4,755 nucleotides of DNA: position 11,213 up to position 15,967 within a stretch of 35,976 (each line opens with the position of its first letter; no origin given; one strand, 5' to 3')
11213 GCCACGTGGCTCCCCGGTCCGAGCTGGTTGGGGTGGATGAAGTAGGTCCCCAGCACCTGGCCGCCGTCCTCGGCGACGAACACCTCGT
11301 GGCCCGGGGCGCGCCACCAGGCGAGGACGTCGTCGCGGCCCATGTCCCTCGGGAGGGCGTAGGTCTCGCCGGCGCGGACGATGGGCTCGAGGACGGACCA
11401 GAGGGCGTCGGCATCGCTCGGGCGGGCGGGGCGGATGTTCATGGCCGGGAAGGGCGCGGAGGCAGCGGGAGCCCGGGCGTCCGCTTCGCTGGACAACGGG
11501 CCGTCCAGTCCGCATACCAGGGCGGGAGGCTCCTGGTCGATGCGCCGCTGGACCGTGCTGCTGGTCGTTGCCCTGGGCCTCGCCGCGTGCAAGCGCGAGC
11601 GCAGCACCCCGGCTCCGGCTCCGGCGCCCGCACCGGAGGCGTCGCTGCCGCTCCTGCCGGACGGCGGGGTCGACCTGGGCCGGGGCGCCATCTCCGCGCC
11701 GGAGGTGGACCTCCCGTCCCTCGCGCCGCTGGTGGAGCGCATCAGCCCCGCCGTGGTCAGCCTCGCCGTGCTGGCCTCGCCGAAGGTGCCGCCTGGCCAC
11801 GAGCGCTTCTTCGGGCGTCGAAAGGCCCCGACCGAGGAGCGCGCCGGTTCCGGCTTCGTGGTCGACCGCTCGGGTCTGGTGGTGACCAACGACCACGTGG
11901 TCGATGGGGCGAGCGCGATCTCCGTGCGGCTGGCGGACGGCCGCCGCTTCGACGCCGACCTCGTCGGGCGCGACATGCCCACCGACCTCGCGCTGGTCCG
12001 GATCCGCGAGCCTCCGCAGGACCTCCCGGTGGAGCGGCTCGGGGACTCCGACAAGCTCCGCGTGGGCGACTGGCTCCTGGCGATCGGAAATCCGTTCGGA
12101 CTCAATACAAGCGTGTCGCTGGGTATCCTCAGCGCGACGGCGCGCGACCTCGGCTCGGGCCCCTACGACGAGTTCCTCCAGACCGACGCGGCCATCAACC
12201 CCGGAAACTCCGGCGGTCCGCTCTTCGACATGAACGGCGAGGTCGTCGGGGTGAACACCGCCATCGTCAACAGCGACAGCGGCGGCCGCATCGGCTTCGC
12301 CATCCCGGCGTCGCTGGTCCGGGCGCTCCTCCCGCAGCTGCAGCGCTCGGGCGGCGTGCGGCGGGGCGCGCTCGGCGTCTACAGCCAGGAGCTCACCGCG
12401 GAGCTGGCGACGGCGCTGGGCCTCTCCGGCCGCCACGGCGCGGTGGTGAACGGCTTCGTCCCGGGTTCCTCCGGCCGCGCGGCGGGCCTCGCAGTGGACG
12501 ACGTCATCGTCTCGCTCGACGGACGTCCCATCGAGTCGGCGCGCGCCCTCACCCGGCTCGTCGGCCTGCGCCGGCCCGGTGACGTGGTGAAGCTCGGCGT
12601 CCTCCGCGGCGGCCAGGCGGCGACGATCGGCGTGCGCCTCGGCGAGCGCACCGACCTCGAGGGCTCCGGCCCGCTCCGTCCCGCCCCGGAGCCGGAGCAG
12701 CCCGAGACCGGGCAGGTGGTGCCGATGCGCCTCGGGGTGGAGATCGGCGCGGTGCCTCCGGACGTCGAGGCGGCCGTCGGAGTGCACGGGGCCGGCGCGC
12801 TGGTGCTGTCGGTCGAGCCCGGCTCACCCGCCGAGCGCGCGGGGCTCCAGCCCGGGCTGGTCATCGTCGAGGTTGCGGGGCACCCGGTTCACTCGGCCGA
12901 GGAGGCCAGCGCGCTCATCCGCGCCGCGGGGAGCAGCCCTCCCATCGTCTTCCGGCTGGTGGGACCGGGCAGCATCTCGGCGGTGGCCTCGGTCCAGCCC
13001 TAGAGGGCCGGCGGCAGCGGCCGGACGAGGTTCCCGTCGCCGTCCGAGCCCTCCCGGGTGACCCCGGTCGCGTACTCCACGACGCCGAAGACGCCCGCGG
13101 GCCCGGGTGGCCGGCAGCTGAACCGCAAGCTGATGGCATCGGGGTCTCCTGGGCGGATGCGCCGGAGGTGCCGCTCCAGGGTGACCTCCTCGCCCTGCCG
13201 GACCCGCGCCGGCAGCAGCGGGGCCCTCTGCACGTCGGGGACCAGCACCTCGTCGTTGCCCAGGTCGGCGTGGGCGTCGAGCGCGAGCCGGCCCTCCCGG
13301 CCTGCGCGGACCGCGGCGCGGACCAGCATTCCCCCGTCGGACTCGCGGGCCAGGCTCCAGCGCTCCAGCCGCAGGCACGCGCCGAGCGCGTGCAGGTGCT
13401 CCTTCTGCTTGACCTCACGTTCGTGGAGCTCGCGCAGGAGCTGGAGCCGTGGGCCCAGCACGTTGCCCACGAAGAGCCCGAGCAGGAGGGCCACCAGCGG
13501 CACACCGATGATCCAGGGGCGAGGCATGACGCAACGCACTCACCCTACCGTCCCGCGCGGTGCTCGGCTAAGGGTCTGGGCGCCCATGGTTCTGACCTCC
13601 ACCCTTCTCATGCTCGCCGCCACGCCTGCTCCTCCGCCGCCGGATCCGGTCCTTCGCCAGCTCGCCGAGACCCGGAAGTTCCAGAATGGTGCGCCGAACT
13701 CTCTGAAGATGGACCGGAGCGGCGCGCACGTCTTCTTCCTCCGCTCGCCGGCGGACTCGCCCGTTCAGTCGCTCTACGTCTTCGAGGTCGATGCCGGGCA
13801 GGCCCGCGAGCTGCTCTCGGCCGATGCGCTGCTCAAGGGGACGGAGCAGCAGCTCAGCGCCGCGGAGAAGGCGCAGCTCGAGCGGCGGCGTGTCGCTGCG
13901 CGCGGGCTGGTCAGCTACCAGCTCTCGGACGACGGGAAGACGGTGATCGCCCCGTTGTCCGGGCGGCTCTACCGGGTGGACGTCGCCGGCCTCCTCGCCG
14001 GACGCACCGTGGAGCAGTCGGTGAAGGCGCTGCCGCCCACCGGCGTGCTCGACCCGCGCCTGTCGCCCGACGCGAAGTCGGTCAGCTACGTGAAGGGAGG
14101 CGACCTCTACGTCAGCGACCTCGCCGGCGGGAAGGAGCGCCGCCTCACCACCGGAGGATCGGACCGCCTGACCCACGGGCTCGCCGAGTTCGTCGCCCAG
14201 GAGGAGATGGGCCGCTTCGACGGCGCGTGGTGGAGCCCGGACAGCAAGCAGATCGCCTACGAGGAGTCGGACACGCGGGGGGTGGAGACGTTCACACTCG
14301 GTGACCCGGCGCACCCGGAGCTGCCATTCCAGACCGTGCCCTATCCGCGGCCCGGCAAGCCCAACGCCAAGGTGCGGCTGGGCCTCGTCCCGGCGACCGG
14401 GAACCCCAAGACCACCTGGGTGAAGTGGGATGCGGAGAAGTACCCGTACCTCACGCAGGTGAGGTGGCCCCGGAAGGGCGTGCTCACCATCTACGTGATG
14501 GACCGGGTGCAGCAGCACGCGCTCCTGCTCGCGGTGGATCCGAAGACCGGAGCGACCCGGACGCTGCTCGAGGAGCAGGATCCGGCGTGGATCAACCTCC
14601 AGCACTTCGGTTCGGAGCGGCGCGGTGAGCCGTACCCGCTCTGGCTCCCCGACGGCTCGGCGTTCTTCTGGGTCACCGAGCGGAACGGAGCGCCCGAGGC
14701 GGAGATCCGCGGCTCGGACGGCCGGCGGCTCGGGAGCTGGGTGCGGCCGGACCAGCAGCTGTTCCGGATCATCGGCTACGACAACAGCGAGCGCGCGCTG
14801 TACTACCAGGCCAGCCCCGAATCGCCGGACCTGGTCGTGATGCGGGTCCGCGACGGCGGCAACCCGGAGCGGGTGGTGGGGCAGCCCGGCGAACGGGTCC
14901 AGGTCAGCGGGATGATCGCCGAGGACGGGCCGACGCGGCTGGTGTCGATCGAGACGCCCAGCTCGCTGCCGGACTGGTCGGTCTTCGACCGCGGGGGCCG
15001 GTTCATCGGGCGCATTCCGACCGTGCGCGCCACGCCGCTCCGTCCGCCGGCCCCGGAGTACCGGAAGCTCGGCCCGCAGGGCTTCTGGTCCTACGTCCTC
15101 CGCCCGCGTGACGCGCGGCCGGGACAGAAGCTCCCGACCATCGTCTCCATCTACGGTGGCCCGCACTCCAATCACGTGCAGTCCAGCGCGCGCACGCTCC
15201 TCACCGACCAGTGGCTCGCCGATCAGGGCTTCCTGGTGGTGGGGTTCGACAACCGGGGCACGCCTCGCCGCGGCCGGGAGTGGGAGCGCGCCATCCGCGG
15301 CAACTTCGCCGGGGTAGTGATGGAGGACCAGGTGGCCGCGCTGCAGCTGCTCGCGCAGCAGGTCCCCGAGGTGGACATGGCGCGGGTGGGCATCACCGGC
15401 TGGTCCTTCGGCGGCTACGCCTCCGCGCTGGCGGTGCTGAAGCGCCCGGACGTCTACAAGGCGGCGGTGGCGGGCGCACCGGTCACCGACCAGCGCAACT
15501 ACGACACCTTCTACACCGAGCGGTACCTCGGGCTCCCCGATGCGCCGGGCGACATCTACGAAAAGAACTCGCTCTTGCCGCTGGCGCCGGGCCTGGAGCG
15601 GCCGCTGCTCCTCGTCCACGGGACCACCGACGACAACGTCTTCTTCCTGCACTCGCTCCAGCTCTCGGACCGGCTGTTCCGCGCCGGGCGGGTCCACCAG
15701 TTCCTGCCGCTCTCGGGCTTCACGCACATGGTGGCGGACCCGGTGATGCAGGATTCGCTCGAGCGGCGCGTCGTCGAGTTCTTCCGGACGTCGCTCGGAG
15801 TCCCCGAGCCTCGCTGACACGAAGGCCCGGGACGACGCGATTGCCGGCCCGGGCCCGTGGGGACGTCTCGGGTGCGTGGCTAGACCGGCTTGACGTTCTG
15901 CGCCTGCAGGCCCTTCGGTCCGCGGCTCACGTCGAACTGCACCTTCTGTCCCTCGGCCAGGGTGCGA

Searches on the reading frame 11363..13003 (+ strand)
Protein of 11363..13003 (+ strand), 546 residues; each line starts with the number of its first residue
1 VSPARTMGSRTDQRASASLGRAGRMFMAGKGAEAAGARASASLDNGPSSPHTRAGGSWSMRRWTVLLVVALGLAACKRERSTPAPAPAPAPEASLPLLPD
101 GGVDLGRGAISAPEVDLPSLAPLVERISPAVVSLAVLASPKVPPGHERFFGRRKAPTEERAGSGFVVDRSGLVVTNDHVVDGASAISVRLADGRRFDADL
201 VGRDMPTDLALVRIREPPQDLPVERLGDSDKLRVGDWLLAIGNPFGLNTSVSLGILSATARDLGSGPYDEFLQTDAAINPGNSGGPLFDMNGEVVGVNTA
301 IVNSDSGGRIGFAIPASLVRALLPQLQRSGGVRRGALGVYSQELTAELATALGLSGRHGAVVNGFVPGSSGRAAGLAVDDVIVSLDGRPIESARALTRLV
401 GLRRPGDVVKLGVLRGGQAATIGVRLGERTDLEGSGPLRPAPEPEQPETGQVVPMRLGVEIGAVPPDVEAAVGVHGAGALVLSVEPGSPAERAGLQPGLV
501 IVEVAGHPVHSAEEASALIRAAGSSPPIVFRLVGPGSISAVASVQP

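Call 9: search_protein_families(library=pfam, proteins=[window:11363-13003:+], max_evalue=0.001)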
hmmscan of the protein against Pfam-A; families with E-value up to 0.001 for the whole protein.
window:11363-13003:+ (546 aa): 5 families
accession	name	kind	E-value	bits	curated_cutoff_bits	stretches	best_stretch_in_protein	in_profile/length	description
PF13365.12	Trypsin_2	-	1.6e-37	129.8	27.6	1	162-297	1-144/144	Trypsin-like peptidase domain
PF17820.7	PDZ_6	-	6.9e-20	71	27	2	481-529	2-51/54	PDZ domain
PF00089.32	Trypsin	-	9.4e-20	71.8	20.6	1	161-318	26-215/220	Trypsin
PF13180.12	PDZ_2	-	4.4e-17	62.6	27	2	336-425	2-79/80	PDZ domain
PF00595.29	PDZ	-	1.4e-15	57.8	23.2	2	334-413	9-80/81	PDZ domain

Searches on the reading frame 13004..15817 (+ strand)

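Call 9: search_protein_families(library=pfam, proteins=[window:13004-15817:+], max_evalue=0.001)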
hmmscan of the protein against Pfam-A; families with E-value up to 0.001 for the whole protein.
window:13004-15817:+ (937 aa): 8 families
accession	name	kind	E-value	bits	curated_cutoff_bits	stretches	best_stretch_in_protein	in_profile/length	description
PF00930.27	DPPIV_N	-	8.1e-55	186.4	22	1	323-609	17-305/354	Dipeptidyl peptidase IV (DPP IV) N-terminal region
PF00326.27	Peptidase_S9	-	1.4e-44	152.5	22.6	1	736-932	8-211/213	Prolyl oligopeptidase family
PF02129.25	Peptidase_S15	-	1e-07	32.3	23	1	698-838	9-139/262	X-Pro dipeptidyl-peptidase (S15 family)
PF12146.15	Hydrolase_4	-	3.4e-07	30.2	27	1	735-833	24-116/239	Serine aminopeptidase, S33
PF12740.14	PETase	-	6.6e-05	22.9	28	1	738-835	77-166/263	PET hydrolase-like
PF00561.26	Abhydrolase_1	-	0.00031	20.9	25.8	0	711-826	1-102/245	alpha/beta hydrolase fold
PF01738.24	DLH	-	0.00054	20.1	21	1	732-826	31-129/217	Dienelactone hydrolase family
PF20434.5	BD-FAE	-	0.00073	19.5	26.8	0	707-813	10-109/215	BD-FAE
